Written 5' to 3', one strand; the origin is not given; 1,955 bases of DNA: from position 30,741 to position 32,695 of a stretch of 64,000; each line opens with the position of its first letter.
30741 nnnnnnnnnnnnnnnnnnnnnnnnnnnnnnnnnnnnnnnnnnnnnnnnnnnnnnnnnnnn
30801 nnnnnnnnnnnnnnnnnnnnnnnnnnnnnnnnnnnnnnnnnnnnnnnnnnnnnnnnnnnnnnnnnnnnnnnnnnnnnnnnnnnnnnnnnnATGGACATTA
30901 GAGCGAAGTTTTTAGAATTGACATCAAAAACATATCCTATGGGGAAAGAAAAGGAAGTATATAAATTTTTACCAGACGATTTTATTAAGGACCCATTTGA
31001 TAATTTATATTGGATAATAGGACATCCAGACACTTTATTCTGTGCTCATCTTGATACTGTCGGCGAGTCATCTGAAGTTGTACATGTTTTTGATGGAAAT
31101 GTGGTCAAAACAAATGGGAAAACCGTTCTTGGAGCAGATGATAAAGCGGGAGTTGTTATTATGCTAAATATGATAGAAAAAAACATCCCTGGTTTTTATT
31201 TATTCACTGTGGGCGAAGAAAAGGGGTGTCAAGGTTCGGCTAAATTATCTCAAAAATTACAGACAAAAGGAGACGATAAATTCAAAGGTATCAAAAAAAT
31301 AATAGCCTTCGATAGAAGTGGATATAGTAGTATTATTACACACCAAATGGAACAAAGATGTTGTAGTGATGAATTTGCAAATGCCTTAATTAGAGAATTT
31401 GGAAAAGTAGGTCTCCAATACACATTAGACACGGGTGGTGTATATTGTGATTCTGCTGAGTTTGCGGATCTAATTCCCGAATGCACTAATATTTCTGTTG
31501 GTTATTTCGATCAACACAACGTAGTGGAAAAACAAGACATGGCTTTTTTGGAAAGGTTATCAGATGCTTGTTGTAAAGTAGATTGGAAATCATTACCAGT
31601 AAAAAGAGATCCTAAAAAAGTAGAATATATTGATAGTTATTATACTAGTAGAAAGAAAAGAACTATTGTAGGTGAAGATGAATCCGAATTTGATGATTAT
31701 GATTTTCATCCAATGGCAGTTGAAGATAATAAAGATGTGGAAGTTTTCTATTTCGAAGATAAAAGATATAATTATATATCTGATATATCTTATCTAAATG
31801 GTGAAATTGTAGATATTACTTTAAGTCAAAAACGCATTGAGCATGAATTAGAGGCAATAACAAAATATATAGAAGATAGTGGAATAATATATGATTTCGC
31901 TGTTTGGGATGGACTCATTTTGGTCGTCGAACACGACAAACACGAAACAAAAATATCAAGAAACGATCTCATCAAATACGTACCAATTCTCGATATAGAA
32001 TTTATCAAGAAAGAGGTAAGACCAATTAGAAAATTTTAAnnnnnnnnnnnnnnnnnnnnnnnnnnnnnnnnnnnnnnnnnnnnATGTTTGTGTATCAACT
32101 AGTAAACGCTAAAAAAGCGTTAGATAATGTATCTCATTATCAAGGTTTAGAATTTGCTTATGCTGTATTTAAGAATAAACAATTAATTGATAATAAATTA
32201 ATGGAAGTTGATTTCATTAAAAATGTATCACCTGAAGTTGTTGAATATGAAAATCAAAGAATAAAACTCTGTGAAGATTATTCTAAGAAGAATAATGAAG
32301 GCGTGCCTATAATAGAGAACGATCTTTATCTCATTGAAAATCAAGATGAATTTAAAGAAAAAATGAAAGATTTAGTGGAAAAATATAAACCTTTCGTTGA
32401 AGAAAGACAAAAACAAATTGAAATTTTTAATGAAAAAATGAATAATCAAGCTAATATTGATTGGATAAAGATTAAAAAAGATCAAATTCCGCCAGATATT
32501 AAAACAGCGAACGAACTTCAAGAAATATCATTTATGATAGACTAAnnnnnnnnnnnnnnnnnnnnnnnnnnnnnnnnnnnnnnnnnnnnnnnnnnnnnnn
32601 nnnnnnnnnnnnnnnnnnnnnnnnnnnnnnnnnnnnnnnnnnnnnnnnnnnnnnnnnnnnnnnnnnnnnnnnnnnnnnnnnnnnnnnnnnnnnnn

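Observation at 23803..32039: Tandem array of an uncharacterised six-member protein family interleaved with two M20/M28-like metallopeptidase paralogs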

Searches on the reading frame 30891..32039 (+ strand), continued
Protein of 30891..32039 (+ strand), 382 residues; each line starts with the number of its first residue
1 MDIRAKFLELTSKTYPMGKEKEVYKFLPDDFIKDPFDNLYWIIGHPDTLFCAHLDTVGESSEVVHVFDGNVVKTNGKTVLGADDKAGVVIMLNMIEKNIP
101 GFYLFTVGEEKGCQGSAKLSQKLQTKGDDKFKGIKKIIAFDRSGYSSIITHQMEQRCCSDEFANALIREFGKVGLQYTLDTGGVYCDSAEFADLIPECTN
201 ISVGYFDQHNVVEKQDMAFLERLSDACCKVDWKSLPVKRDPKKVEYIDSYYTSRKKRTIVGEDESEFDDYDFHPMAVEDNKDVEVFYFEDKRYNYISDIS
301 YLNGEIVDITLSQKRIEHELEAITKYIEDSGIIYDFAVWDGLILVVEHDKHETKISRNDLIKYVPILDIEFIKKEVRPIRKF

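Call 99: get_annotated_region(hit=H40, flank=4000)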
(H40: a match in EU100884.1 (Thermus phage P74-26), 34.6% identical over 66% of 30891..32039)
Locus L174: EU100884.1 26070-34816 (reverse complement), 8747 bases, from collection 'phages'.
description: Thermus phage P74-26, complete genome.
organism: Thermus phage P74-26 (NCBI taxid 2914007)
taxonomy: Viruses; Duplodnaviria; Heunggongvirae; Uroviricota; Caudoviricetes; Oshimavirus; Oshimavirus P7426
host: Thermus thermophilus; source: -; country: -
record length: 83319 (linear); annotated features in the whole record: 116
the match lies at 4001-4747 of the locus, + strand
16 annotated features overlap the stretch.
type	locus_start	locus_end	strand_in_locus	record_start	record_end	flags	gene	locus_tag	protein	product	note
CDS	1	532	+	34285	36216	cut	-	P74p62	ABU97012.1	hypothetical protein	-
CDS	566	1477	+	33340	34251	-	-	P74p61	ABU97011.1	hypothetical protein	-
CDS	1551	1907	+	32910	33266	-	-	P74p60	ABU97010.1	WD40 repeat protein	-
CDS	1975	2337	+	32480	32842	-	-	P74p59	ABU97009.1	hypothetical protein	-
CDS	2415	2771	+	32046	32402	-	-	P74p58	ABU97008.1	hypothetical protein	-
CDS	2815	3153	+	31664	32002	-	-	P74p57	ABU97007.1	conserved hypothetical protein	contains 4Fe-4S center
CDS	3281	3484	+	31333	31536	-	-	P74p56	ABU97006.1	hypothetical protein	-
CDS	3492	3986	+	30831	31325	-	-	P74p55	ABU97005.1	hypothetical protein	-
CDS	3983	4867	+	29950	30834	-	-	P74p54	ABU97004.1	metal-dependent hydrolase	-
CDS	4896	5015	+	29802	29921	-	-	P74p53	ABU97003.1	hypothetical protein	-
CDS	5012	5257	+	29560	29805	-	-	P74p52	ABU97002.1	hypothetical protein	-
CDS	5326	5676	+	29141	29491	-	-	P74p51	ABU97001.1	conserved hypothetical protein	contains polysaccharide binding domain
CDS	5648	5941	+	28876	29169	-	-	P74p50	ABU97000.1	hypothetical protein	-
CDS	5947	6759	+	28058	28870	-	-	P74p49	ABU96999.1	chaperone/ATP-dependent lon protease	-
CDS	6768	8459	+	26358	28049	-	-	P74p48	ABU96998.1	Von Willebrand factor type A domain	-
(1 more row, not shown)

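Call 105: search_protein_families(library=phrogs, proteins=[L171:3540-5372:+, L170:4534-5391:+, L170:3646-4521:+, L172:2133-3989:+, L173:1789-3924:+, L174:3492-3986:+, L171:6421-6885:+], max_evalue=0.001)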
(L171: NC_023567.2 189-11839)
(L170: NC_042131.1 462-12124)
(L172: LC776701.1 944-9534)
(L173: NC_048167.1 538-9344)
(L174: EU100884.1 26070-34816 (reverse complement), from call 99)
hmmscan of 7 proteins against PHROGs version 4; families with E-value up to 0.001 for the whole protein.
L171:3540-5372:+ (610 aa): 2 families
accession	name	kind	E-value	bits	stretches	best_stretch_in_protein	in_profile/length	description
phrog_6980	-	unknown function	0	1329.7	1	1-610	46-655/655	-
phrog_13313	-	unknown function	5.7e-14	52.9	1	348-499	330-475/595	-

L170:4534-5391:+ (285 aa): 2 families
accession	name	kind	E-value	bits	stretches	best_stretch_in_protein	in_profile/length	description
phrog_13313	-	unknown function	7e-156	521.6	1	1-284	309-592/595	-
phrog_6980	-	unknown function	1.3e-09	38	1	10-172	387-550/655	-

L170:3646-4521:+ (291 aa): 1 family
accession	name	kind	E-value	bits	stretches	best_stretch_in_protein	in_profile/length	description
phrog_13313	-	unknown function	7.1e-130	435.7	1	5-291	2-303/595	-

L172:2133-3989:+ (618 aa): 1 family
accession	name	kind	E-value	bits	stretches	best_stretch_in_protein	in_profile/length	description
phrog_13313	-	unknown function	5.8e-70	237.8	1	8-500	16-526/595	-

L173:1789-3924:+ (711 aa): 2 families
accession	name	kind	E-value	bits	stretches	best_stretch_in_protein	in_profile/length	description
phrog_6980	-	unknown function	8.3e-37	127.8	1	379-679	344-616/655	-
phrog_13313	-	unknown function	7.1e-08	32.8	1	489-603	363-474/595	-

L174:3492-3986:+ (164 aa): 1 family
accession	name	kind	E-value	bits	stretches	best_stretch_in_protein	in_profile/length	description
phrog_25930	-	unknown function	3e-112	373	1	1-164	1-164/164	-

L171:6421-6885:+ (154 aa): 2 families
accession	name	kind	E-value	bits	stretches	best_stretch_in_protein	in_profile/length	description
phrog_4317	-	unknown function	3.4e-58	198.9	1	1-153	206-356/455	-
phrog_36788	-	unknown function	1.9e-07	31.9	1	67-152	80-153/156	-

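Call 111: search_protein_families(library=pfam, proteins=[L171:6421-6885:+, L170:6339-6773:+], max_evalue=10)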
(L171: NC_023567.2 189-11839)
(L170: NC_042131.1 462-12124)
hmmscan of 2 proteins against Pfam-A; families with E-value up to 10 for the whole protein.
L171:6421-6885:+ (154 aa): 0 families

L170:6339-6773:+ (144 aa): 0 families

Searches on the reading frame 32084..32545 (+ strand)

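Call 12: search_protein_families(library=phrogs, proteins=[window:32084-32545:+], max_evalue=0.001)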
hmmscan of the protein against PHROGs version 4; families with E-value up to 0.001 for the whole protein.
window:32084-32545:+ (153 aa): 1 family
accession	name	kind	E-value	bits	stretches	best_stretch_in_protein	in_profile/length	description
phrog_1401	-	unknown function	0.00048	21.1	1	43-100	32-93/140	-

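Call 111: search_protein_families(library=pfam, proteins=[window:32084-32545:+], max_evalue=10)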
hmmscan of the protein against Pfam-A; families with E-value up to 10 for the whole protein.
window:32084-32545:+ (153 aa): 4 families
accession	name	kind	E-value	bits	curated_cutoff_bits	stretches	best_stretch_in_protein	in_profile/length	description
PF02449.21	Glyco_hydro_42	-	0.027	14.2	21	1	18-96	197-276/376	Beta-galactosidase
PF09539.15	DUF2385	-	0.072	14.1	25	1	85-124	26-65/96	Protein of unknown function (DUF2385)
PF03534.18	SpvB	-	0.073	12.7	22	1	73-134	75-135/287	Salmonella virulence plasmid 65kDa B protein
PF10458.14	Val_tRNA-synt_C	-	1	10.1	25.9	1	34-64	22-52/66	Valyl tRNA synthetase tRNA binding arm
